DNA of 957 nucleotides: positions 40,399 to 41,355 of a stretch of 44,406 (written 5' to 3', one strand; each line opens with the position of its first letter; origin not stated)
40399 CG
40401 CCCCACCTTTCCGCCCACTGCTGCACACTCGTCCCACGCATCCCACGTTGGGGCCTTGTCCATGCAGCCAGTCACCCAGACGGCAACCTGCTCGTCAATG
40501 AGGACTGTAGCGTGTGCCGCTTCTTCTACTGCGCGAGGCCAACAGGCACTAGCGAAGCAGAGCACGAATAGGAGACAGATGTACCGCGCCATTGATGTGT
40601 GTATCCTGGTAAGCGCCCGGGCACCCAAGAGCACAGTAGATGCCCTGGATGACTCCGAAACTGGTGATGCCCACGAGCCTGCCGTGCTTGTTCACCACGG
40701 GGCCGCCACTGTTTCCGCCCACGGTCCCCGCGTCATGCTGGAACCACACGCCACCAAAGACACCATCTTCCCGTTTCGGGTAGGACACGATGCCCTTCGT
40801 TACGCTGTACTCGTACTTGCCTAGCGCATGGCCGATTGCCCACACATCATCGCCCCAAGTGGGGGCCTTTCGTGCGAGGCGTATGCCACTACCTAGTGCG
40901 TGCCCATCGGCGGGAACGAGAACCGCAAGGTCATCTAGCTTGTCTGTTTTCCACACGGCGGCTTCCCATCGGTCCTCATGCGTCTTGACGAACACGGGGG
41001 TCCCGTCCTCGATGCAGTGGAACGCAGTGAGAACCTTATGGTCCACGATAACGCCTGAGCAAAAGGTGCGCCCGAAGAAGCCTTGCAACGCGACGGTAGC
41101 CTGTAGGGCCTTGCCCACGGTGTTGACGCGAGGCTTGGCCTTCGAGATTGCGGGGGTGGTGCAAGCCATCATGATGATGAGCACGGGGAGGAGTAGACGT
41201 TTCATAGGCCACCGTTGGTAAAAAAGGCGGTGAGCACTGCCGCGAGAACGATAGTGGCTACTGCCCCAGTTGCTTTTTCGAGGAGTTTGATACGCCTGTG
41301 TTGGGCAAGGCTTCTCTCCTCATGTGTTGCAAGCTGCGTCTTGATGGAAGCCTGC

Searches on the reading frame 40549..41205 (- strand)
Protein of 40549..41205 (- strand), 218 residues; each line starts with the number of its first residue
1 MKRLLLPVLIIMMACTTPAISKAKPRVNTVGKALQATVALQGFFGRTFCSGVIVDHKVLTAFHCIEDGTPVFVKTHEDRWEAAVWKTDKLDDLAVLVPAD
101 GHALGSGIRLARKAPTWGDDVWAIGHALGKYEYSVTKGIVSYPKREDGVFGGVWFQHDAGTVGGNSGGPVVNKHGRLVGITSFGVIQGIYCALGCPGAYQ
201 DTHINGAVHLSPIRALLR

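Call 20: search_protein_families(library=phrogs, proteins=[window:40549-41205:-], max_evalue=0.001)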
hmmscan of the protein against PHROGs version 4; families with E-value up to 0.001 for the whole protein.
window:40549-41205:- (218 aa): 2 families
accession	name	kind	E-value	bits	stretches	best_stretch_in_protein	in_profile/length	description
phrog_11383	-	unknown function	2.4e-21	77.6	1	32-182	168-325/462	-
phrog_9683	-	other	3.1e-12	47.5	1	7-187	16-192/233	protease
